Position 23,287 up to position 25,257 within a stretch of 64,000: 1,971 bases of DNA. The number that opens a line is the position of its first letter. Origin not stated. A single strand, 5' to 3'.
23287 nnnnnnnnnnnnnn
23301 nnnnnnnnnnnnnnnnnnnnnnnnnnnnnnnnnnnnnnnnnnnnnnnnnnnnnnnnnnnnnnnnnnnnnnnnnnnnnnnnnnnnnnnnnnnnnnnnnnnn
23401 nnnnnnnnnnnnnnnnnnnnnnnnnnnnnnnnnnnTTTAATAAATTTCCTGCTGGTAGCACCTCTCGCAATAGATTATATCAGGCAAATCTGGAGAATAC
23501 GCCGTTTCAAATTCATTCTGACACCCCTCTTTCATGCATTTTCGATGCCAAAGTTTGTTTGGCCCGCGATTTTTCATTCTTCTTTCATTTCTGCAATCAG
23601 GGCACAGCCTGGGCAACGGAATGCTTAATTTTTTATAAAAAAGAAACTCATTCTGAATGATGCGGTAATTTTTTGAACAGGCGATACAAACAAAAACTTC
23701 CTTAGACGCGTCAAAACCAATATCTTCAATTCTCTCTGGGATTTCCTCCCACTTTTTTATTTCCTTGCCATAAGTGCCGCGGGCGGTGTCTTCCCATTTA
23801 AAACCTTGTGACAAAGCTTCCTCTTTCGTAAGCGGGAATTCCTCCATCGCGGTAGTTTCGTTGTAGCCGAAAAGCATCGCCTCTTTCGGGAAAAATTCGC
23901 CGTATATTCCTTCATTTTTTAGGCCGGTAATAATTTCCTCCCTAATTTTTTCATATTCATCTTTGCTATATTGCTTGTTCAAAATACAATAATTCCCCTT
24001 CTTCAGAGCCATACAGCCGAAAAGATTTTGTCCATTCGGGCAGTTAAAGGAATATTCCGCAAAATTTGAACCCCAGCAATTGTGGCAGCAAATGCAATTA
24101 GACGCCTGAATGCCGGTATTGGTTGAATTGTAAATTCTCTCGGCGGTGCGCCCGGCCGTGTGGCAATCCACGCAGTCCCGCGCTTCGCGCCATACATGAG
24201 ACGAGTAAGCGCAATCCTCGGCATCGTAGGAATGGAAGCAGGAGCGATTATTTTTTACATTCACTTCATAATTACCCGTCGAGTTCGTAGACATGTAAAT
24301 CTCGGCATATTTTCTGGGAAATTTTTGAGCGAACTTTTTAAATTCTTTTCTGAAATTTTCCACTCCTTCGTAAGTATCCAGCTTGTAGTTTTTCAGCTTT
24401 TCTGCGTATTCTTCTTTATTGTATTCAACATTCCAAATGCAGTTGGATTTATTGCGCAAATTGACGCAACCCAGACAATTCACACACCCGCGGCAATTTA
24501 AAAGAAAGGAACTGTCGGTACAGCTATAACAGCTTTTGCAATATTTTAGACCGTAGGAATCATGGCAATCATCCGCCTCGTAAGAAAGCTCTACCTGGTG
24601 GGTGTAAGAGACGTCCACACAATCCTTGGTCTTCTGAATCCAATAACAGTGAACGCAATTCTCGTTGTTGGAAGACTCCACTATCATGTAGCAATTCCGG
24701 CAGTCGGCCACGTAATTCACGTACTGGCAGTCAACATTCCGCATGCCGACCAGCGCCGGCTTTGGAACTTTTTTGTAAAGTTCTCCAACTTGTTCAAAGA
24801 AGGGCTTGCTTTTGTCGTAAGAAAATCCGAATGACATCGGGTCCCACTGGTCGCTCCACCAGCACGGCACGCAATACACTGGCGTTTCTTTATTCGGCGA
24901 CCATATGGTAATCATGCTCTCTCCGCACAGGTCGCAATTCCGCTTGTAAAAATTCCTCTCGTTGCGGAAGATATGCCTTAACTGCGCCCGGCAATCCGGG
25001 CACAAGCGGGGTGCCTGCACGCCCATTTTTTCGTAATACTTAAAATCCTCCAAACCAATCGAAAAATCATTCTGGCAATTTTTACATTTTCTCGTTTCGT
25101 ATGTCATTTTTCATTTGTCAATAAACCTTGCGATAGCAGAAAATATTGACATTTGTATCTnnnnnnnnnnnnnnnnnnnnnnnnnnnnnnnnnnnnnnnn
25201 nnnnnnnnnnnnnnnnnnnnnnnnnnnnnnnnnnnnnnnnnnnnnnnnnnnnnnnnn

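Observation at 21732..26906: Tandem triplet of paralogous ~560-aa cysteine-rich proteins with terminal zinc ribbons and a 9-residue Cys ladder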

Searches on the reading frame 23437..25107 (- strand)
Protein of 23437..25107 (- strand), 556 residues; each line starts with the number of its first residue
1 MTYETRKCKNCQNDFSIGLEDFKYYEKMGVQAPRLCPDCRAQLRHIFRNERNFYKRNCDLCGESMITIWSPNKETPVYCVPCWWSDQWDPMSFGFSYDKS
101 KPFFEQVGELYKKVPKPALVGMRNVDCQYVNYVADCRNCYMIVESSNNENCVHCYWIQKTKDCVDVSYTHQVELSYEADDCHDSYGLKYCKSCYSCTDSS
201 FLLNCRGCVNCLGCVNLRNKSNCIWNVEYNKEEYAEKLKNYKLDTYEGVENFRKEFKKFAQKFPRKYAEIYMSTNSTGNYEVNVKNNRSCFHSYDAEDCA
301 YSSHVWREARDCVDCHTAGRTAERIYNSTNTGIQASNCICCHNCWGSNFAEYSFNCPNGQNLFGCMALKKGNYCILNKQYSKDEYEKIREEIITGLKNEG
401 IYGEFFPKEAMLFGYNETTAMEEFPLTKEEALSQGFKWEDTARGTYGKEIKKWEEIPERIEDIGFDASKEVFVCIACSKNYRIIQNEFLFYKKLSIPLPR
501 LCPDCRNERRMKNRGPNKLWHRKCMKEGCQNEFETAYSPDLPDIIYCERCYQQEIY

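Call 3: search_protein_families(library=pfam, proteins=[window:23437-25107:-], max_evalue=1)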
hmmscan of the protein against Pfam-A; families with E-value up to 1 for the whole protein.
window:23437-25107:- (556 aa): 3 families
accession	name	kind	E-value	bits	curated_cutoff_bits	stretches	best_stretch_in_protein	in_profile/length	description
PF13451.12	zf_Tbcl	-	0.00075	19.8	24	2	5-44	4-44/48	Probable treble clef domain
PF23477.1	zf_Tbcl_2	-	0.0043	17.2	27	1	51-83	1-33/37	Probable treble clef zinc finger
PF17116.11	T9SS_plug_1st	-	0.18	12.2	23.9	1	229-288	56-111/126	Type 9 secretion system plug protein 1st domain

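Call 4: search_protein_families(library=ncbifam, proteins=[window:23437-25107:-], max_evalue=1)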
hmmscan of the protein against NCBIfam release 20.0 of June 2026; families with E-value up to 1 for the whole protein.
window:23437-25107:- (556 aa): 1 family
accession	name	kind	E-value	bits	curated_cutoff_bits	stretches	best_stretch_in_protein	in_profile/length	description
TIGR04272.1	cxxc_cxxc_Mbark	domain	0.0095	15.7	36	1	51-83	1-33/37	CxxC-x17-CxxC domain-containing protein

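Call 8: search_protein_families(library=padloc, proteins=[window:23437-25107:-], max_evalue=1)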
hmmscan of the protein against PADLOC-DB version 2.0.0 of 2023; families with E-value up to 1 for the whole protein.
window:23437-25107:- (556 aa): 0 families

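Call 9: search_protein_families(library=phrogs, proteins=[window:23437-25107:-], max_evalue=1)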
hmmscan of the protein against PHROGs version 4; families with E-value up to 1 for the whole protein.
window:23437-25107:- (556 aa): 3 families
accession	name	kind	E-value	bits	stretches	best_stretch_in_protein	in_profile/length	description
phrog_15341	-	unknown function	0.0012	19.3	1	134-380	37-271/276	-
phrog_21160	-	head and packaging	0.19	13.1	0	384-427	9-53/105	minor head protein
phrog_9336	-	unknown function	0.33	11.7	0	487-524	154-190/198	-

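Call 10: find_homologous_proteins(query=window:23437-25107:-, max_evalue=0.001)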
Query window:23437-25107:- (556 aa): 6057 proteins with E <= 0.001 among 8000 candidates; the best 120 are listed.
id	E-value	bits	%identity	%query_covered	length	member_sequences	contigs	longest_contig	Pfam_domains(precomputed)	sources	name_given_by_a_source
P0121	0.0e+0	1126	82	99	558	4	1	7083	-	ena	-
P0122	0.0e+0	1049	76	100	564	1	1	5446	-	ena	-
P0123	1.5e-295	1000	73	99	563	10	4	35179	PF13451.13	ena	-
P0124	1.6e-289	980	72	99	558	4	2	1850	-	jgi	-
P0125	5.4e-289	978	71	99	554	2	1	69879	-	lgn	-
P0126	5.4e-278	942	70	100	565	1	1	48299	-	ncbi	-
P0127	6.2e-250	849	70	88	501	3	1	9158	-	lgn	-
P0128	5.1e-243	826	62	99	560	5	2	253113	-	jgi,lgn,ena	jgi:hypothetical protein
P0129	6.4e-243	826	61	100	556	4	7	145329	-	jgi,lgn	jgi:hypothetical protein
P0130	5.7e-242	823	61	100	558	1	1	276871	-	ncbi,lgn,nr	ncbi:MAG: hypothetical protein NDI62_00870 [Burkholderiales bacterium]|nr:hypothetical protein [Burk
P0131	7.8e-242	822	61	100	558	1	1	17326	-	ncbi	-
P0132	3.0e-241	820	60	99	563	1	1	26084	-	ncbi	-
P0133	6.4e-241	819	60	100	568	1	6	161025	-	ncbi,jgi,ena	ncbi:MAG TPA: hypothetical protein VJH06_01645 [Candidatus Paceibacterota bacterium]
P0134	1.3e-240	818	61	99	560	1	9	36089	-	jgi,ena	-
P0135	1.7e-240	818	61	100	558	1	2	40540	-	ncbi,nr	ncbi:MAG: hypothetical protein KBD52_02295 [Candidatus Pacebacteria bacterium]|nr:hypothetical prote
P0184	4.7e-230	783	58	100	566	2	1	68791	PF23477.2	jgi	-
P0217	1.2e-220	752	58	100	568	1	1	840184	-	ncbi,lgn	-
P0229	2.5e-219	748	57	99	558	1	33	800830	-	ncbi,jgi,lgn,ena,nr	ncbi:hypothetical protein A2467_01355 [Candidatus Nomurabacteria bacterium RIFOXYC2_FULL_36_8]|nr:MA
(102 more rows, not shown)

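Call 19: find_encoding_contigs(protein=P0229, flank=8000, max_places=3)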
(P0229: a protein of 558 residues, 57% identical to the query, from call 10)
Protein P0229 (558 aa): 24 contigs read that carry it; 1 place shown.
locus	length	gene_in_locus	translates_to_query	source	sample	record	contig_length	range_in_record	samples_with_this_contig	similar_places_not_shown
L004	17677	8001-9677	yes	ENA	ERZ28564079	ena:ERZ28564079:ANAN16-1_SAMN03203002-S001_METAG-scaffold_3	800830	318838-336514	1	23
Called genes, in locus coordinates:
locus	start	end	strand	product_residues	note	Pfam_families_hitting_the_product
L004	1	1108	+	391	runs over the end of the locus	PF00464:SHMT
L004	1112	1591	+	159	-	PF00293:NUDIX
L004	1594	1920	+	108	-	-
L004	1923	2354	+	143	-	PF00293:NUDIX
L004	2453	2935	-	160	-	PF20803:PaaX_M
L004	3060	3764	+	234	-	PF01712:dNK (weak), PF02223:Thymidylate_kin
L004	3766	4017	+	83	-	PF00581:Rhodanese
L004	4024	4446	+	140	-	PF00692:dUTPase, PF22769:DCD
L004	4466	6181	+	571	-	PF03485:Arg_tRNA_synt_N, PF00750:tRNA-synt_1d, PF05746:DALR_1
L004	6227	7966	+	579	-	-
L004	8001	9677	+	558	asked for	-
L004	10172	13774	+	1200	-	PF00133:tRNA-synt_1, PF09334:tRNA-synt_1g (weak), PF00300:His_Phos_1, PF00133:tRNA-synt_1, PF08264:Anticodon_1, PF19302:DUF5915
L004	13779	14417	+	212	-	PF13483:Lactamase_B_3, PF12706:Lactamase_B_2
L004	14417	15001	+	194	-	PF11967:RecO_N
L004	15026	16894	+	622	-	-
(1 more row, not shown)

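Call 67: search_dna_similar(query=window:23437-25107:-, collection=phages, mode=protein, max_evalue=0.01, max_rows=20)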
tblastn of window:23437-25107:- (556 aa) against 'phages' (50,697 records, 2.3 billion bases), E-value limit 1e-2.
Records with a match: 1; places in all: 1; records where one place covers at least 80% of the query: 0.
Best place of each record, by identity: <60% 1.
By first word of the organism name: Bacteriophage 1.
By host as written in the record: - 1.
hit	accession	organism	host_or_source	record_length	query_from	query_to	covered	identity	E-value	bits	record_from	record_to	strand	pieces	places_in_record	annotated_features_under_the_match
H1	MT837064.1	Bacteriophage sp.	human fecal samples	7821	8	83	14%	32.1%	4e-3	46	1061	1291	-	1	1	record has no annotation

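Call 69: find_encoding_contigs(protein=P0217, flank=10000, max_places=2)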
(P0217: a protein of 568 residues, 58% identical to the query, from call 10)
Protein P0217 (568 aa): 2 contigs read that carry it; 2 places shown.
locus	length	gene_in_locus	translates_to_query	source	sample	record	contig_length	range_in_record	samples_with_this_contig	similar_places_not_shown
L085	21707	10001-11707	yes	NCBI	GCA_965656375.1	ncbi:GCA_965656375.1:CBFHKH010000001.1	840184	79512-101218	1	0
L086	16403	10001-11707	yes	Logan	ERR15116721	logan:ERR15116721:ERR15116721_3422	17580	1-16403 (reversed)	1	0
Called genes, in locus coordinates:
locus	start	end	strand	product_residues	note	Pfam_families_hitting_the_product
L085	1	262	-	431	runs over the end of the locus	PF01566:Nramp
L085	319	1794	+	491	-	PF02534:T4SS-DNA_transf (faint), PF01935:DUF87, PF10412:TrwB_AAD_bind (weak)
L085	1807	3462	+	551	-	-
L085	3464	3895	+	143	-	PF06574:FAD_syn (weak), PF01467:CTP_transf_like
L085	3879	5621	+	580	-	-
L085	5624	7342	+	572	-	-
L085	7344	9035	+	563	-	PF23477:zf_Tbcl_2 (faint)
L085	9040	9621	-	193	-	-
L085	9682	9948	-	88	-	PF04193:PQ-loop (weak)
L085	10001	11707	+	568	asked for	-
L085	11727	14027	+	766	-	PF02534:T4SS-DNA_transf (faint), PF10412:TrwB_AAD_bind, PF01935:DUF87, PF12696:TraG-D_C, PF23477:zf_Tbcl_2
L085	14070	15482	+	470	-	PF00932:LTD, PF18911:PKD_4 (weak), PF00801:PKD (weak), PF00932:LTD (weak)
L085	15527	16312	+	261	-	PF01209:Ubie_methyltran, PF13489:Methyltransf_23, PF05175:MTS, PF13847:Methyltransf_31, PF08241:Methyltransf_11, PF08242:Methyltransf_12, PF13649:Methyltransf_25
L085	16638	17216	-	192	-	PF03167:UDG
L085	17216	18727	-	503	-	PF01381:HTH_3, PF13560:HTH_31, PF00275:EPSP_synthase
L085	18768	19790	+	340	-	PF01565:FAD_binding_4, PF02873:MurB_C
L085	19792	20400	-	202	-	PF14528:LAGLIDADG_3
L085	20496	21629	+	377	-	PF01168:Ala_racemase_N, PF00842:Ala_racemase_C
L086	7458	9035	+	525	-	PF23477:zf_Tbcl_2 (faint)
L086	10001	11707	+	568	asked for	-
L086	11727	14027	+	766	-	PF02534:T4SS-DNA_transf (faint), PF10412:TrwB_AAD_bind, PF01935:DUF87, PF12696:TraG-D_C, PF23477:zf_Tbcl_2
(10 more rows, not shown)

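Call 74: search_protein_families(library=ncbifam, proteins=[L085:319-1794:+, L085:11727-14027:+, L085:3464-3895:+, L085:14070-15482:+, L085:9040-9621:-, L085:1807-3462:+], max_evalue=0.01)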
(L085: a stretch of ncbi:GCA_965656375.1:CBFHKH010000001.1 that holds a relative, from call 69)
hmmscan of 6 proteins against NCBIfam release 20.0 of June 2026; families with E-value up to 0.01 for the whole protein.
L085:319-1794:+ (491 aa): 9 families
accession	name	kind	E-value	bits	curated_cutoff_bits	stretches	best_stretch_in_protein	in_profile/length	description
TIGR03743.1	SXT_TraD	subfamily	4.8e-14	51.7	366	2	39-97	155-213/636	conjugative transfer system coupling protein TraD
NF045973.1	conju_CD1115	equivalog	1.1e-11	44.3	250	1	55-369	20-358/442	VirD4-like conjugal transfer protein, CD1115 family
TIGR03754.1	conj_TOL_TraD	equivalog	3.1e-10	39.2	647.55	1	35-98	156-219/643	type IV conjugative transfer system coupling protein TraD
NF053655.1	CedD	equivalog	1.6e-08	33.7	600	1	48-106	210-268/527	DNA-translocating ATPase CedD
NF045971.1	conju_CD1110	equivalog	0.00049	18.5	325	0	305-353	624-677/752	VirB4-like conjugal transfer ATPase, CD1110 family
NF042943.1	HerA_antiphage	equivalog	0.001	17.8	800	0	322-372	460-506/566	anti-phage-associated helicase HerA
NF041326.1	Bacteroid_MobC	subfamily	0.0022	16.4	900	1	302-390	451-543/655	conjugal transfer protein MobC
NF003255.0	PRK04213.1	equivalog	0.0029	16.9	164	0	55-88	5-38/204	GTP-binding protein EngB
NF045975.1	VirB4_plasma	equivalog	0.0036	15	590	1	62-100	518-556/894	Mbov_0397 family ICE element conjugal transfer ATPase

L085:11727-14027:+ (766 aa): 12 families
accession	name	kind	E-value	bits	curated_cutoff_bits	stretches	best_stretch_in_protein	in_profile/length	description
TIGR04272.1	cxxc_cxxc_Mbark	domain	7.5e-15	54.4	36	1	444-476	3-35/37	CxxC-x17-CxxC domain-containing protein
TIGR03743.1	SXT_TraD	subfamily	3.3e-13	49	366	2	30-105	171-249/636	conjugative transfer system coupling protein TraD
NF045973.1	conju_CD1115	equivalog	3.3e-12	46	250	2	30-109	20-97/442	VirD4-like conjugal transfer protein, CD1115 family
TIGR02759.1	TraD_Ftype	equivalog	2e-09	36.8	521.35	2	261-349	386-475/566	type IV conjugative transfer system coupling protein TraD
TIGR03754.1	conj_TOL_TraD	equivalog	1e-07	30.9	647.55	1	27-73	173-219/643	type IV conjugative transfer system coupling protein TraD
NF053655.1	CedD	equivalog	2.6e-06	26.4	600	1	14-97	201-283/527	DNA-translocating ATPase CedD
NF045975.1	VirB4_plasma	equivalog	9.4e-06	23.6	590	1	30-73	510-554/894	Mbov_0397 family ICE element conjugal transfer ATPase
NF045971.1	conju_CD1110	equivalog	8.9e-05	20.9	325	1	4-74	387-456/752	VirB4-like conjugal transfer ATPase, CD1110 family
NF041447.1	TrbC_conju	equivalog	0.00036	19.1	800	0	10-70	105-165/685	F-type conjugative transfer protein TrbC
NF041326.1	Bacteroid_MobC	subfamily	0.0019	16.7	900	0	280-357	454-531/655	conjugal transfer protein MobC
TIGR02746.1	TraC-F-type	equivalog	0.0075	14.2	567.05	0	37-69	433-465/800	type IV secretion system protein TraC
TIGR03783.1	Bac_Flav_CT_G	subfamily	0.0089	13.9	261.55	0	36-114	440-517/829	TraG family conjugative transposon ATPase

L085:3464-3895:+ (143 aa): 17 families
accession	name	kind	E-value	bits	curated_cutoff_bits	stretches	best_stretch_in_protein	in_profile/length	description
TIGR02199.1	rfaE_dom_II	equivalog_domain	1.4e-14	54.1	181.5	1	4-98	12-106/144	D-glycero-beta-D-manno-heptose 1-phosphate adenylyltransferase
TIGR00125.1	cyt_tran_rel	domain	4.7e-14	52.3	27.7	1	6-63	2-57/65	adenylyltransferase/cytidyltransferase family protein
NF008454.0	PRK11316.1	equivalog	1.5e-11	43.6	521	1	4-98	341-435/475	bifunctional D-glycero-beta-D-manno-heptose-7-phosphate kinase/D-glycero-beta-D-manno-heptose 1-phosphate adenylyltransferase HldE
NF001985.0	PRK00777.1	subfamily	6.5e-09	36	104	1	4-67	5-67/157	pantetheine-phosphate adenylyltransferase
TIGR01518.1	g3p_cytidyltrns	equivalog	5.5e-07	29.7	165.4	1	6-107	1-101/125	glycerol-3-phosphate cytidylyltransferase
NF004162.0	PRK05627.1-5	equivalog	8e-07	28.8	241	1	3-78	13-90/304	bifunctional riboflavin kinase/FAD synthetase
NF005518.0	PRK07143.1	equivalog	2.7e-05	23.7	232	1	4-72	16-85/281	hypothetical protein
NF004160.0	PRK05627.1-3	equivalog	5.1e-05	22.1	295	1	4-32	16-44/325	bifunctional riboflavin kinase/FAD synthetase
NF004158.0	PRK05627.1-1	equivalog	0.00012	21.6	396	1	4-32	17-45/304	bifunctional riboflavin kinase/FAD synthetase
NF045965.1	RibF_rel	equivalog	0.00019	21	200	1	4-73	13-88/279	FAD synthase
TIGR00083.1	ribF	equivalog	0.0006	19.3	184.35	1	7-33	2-28/290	riboflavin biosynthesis protein RibF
NF004161.0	PRK05627.1-4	equivalog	0.00067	18.8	461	1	2-31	17-46/324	bifunctional riboflavin kinase/FAD synthetase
NF004159.0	PRK05627.1-2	equivalog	0.0016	17.5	306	1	5-32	17-44/326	bifunctional riboflavin kinase/FAD synthetase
NF003786.0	PRK05379.1-2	equivalog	0.002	17.4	397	1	6-71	17-82/354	bifunctional nicotinamide-nucleotide adenylyltransferase/Nudix hydroxylase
TIGR01526.1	nadR_NMN_Atrans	equivalog_domain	0.003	16.9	341.15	1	7-55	5-53/325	nicotinamide-nucleotide adenylyltransferase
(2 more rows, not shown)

L085:14070-15482:+ (470 aa): 0 families

L085:9040-9621:- (193 aa): 0 families

L085:1807-3462:+ (551 aa): 0 families

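Call 75: search_protein_families(library=padloc, proteins=[L085:319-1794:+, L085:11727-14027:+], max_evalue=0.01)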
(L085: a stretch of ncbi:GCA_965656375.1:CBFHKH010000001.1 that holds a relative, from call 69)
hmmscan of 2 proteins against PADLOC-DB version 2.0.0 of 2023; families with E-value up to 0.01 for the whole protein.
L085:319-1794:+ (491 aa): 9 families
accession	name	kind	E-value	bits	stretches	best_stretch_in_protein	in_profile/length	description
PDLC04140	mad8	-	4.4e-13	47.4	1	56-399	24-286/314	mads_8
PDLC04103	HerA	-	1.6e-08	31.3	1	314-368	459-509/579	-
PDLC04105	HerA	-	1.1e-07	28.9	2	316-369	440-489/576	-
PDLC04100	HerA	-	0.00046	17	0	321-372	465-512/580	-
PDLC02185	HerA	-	0.0017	15.2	0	59-99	164-205/585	-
PDLC04102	HerA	-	0.0024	14.3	0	243-343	448-551/654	-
PDLC04106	HerA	-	0.0045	13.6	0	318-372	535-585/667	-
PDLC02684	DndH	-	0.0047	12.4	0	59-345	1367-1638/1715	DndH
PDLC04104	HerA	-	0.0077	13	0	315-370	240-291/379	-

L085:11727-14027:+ (766 aa): 6 families
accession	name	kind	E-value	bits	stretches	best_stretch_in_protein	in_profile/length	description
PDLC04140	mad8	-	7.8e-17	59.8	1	34-378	27-286/314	mads_8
PDLC04103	HerA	-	9e-10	35.5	2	35-74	173-212/579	-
PDLC02350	AbiO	-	6.7e-06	23.1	0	34-85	192-241/468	AbiO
PDLC04105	HerA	-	7.9e-05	19.4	1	35-74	167-207/576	-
PDLC01055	HerA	-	0.00018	18.4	1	33-69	156-192/532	Type III coevolved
PDLC02372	Nhi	-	0.00041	17.1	0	34-69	199-233/470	-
